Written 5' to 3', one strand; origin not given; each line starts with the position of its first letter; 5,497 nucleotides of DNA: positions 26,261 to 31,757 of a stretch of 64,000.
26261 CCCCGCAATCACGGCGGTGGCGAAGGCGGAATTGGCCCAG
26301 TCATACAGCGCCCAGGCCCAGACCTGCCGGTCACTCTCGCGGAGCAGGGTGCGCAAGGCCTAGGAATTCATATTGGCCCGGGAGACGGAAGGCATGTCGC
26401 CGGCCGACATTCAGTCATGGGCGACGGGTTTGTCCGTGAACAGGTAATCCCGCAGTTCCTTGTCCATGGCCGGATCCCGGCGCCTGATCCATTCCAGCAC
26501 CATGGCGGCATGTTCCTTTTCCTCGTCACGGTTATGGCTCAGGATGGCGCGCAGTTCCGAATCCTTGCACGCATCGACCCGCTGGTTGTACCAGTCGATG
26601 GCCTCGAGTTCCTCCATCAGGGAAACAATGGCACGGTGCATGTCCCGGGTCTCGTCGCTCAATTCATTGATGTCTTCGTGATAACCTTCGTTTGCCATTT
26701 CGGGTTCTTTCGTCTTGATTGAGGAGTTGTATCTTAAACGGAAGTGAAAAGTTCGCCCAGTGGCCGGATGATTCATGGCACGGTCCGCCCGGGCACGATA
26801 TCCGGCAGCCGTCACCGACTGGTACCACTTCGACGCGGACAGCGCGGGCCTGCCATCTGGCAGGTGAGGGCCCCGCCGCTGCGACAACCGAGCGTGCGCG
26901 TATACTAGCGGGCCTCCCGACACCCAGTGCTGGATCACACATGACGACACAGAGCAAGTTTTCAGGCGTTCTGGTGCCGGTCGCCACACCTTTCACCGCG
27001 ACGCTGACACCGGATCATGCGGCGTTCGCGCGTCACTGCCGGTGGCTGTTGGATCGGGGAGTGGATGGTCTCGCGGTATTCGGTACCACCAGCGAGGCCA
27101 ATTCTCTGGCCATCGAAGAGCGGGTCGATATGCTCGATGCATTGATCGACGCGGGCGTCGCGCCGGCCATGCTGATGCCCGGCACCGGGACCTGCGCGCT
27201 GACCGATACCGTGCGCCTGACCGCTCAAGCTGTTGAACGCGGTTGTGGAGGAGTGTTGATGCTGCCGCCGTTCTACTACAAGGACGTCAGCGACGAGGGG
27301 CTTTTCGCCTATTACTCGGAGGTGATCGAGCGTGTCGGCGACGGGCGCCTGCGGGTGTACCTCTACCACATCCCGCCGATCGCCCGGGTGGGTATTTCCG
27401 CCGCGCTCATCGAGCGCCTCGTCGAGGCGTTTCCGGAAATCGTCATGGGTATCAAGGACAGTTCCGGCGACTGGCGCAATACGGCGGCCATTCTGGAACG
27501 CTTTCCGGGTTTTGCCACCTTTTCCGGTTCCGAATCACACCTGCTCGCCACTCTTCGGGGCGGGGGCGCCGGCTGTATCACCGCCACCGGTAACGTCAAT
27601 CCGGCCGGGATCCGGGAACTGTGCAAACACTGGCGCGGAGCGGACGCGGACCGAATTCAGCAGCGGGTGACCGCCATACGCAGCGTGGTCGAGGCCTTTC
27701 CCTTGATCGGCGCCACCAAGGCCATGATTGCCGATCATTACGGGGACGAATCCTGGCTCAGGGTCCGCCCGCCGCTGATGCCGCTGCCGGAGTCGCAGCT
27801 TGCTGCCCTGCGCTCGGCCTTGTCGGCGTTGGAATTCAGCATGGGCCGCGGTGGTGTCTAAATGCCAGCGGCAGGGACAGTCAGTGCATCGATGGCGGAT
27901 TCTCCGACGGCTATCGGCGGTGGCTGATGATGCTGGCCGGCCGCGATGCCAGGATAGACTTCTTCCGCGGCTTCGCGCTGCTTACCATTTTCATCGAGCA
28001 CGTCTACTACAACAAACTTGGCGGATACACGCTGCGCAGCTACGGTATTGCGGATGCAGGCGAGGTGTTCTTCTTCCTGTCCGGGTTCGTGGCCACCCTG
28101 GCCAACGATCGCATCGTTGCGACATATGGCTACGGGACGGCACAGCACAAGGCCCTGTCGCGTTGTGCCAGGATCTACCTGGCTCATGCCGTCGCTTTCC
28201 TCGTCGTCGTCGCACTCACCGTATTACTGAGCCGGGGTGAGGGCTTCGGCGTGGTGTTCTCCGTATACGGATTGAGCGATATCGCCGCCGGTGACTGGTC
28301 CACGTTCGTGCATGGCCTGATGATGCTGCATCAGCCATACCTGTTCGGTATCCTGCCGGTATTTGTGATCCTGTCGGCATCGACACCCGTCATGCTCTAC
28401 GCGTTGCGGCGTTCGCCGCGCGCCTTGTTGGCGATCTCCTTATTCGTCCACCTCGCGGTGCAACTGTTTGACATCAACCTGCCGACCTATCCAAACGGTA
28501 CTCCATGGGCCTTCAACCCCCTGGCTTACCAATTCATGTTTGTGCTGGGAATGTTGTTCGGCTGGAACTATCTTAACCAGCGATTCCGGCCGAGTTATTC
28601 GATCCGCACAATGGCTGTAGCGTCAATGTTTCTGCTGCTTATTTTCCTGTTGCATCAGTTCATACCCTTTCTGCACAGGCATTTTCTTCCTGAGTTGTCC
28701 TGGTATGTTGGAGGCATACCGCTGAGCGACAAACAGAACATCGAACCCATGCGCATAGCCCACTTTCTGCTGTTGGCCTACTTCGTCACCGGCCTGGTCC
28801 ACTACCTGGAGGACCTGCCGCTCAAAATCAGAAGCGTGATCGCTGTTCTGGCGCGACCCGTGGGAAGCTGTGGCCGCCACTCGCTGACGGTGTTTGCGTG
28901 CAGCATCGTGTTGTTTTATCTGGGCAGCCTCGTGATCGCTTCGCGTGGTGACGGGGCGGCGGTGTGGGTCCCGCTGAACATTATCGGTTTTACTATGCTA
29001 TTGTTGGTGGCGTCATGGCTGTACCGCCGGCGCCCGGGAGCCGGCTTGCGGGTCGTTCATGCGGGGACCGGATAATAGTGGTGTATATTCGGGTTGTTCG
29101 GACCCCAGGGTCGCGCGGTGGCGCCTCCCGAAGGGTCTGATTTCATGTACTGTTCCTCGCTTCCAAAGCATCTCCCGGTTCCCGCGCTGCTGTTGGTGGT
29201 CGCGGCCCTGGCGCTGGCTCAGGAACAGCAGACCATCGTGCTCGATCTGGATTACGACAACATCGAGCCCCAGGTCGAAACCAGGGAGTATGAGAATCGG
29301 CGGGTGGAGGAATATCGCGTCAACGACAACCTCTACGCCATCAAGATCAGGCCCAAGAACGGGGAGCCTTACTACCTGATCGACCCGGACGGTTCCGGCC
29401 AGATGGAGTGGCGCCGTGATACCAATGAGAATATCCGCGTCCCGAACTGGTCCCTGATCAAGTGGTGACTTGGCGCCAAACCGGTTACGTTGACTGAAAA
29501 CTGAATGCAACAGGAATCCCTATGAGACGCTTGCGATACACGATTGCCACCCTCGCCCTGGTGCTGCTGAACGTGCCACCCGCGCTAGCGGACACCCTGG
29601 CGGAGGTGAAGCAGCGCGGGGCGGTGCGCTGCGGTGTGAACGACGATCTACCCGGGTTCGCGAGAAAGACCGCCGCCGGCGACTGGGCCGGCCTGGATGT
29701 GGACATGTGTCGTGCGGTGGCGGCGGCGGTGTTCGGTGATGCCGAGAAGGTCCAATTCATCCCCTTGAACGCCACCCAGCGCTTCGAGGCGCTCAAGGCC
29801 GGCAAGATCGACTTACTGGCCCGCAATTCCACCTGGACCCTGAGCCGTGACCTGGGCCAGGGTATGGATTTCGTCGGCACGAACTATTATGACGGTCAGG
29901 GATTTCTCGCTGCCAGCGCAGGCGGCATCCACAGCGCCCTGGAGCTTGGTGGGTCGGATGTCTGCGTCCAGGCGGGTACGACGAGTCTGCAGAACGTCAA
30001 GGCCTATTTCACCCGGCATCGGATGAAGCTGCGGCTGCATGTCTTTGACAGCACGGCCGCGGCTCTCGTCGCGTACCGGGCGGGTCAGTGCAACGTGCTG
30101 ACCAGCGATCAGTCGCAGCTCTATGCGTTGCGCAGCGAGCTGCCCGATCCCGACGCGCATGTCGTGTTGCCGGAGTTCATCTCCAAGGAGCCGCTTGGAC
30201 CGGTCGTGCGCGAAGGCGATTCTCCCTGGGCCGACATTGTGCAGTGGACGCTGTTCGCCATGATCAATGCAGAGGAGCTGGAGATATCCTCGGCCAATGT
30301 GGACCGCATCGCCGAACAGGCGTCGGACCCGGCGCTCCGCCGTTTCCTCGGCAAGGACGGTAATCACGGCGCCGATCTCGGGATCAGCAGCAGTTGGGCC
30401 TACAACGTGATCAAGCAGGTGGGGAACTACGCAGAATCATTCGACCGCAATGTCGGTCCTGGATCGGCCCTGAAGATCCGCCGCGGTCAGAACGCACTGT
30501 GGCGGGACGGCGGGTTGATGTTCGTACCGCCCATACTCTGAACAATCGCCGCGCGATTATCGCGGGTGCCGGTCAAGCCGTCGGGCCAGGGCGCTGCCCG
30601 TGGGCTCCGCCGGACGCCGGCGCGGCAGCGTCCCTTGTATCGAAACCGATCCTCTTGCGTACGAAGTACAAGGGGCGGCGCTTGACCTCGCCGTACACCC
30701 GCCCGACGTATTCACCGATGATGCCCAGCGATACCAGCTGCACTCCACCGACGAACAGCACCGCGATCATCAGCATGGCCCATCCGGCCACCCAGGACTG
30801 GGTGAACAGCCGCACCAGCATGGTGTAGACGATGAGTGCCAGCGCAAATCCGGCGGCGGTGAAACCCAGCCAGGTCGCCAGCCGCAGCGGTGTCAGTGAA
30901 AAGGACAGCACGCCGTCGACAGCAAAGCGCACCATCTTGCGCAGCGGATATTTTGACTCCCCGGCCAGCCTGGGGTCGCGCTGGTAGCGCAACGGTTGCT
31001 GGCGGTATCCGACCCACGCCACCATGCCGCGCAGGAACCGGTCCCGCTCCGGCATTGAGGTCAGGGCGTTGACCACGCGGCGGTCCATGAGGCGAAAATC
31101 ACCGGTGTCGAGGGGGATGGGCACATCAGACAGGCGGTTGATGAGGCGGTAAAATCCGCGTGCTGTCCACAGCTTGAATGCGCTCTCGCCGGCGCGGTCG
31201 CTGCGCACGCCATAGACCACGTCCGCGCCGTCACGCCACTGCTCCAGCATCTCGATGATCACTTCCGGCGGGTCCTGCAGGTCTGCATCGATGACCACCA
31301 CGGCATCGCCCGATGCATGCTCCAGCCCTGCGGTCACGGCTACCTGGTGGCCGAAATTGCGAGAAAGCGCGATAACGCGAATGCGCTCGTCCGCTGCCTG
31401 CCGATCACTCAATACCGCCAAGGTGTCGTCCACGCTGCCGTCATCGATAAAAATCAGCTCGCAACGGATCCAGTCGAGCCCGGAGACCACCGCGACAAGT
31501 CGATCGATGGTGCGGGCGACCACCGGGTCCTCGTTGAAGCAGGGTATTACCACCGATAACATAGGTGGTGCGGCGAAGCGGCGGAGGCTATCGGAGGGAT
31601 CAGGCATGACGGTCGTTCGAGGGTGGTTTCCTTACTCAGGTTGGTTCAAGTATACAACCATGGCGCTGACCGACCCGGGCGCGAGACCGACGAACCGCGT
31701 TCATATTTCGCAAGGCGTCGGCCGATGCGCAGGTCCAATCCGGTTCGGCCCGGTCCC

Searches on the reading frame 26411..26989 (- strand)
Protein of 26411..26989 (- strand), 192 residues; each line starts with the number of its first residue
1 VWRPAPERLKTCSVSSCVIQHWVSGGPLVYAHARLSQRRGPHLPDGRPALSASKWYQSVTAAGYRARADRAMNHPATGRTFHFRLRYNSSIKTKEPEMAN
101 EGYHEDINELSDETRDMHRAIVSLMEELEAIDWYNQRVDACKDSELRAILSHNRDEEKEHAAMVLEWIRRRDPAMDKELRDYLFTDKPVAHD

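Call 9: search_protein_families(library=pfam, proteins=[window:26411-26989:-], max_evalue=0.001)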
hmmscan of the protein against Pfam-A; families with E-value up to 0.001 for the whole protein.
window:26411-26989:- (192 aa): 1 family
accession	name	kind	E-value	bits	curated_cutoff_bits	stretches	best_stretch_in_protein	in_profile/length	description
PF22277.2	EncFtn-like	-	1.6e-43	146.8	27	1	103-186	2-85/85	EncFtn-like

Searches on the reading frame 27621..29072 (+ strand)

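Call 73: search_protein_families(library=pfam, proteins=[window:27621-29072:+], max_evalue=0.00001)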
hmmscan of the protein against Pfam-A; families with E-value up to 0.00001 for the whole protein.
window:27621-29072:+ (484 aa): 1 family
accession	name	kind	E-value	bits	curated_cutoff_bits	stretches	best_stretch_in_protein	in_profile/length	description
PF10129.15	OpgC_C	-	1.3e-75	255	21.4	1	108-469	1-355/358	OpgC protein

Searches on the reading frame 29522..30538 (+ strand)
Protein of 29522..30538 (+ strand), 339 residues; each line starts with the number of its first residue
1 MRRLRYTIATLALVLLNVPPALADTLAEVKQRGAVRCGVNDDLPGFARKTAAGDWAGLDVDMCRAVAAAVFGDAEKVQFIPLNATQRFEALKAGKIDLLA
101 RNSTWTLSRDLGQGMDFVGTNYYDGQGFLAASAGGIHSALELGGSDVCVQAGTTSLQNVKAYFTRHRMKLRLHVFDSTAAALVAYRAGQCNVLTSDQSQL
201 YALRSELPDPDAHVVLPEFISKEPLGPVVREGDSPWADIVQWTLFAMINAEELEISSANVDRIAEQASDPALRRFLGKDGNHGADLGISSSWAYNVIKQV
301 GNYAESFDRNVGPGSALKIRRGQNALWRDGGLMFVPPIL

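Call 73: search_protein_families(library=pfam, proteins=[window:29522-30538:+], max_evalue=0.00001)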
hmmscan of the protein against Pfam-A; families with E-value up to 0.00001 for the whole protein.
window:29522-30538:+ (339 aa): 1 family
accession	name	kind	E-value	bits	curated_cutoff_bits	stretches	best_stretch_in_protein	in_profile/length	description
PF00497.25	SBP_bac_3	-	5.7e-14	52.4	26.4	1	35-253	1-122/132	Bacterial extracellular solute-binding proteins, family 3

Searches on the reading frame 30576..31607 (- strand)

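Call 73: search_protein_families(library=pfam, proteins=[window:30576-31607:-], max_evalue=0.00001)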
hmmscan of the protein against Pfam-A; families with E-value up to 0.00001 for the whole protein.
window:30576-31607:- (344 aa): 2 families
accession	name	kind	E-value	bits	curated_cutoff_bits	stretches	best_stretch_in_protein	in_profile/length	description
PF00535.33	Glycos_transf_2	-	3.2e-36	125.2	23.3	1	18-181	1-166/168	Glycosyl transferase family 2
PF13641.12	Glyco_tranf_2_3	-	5.3e-13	50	27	1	14-183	1-175/230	Glycosyltransferase like family 2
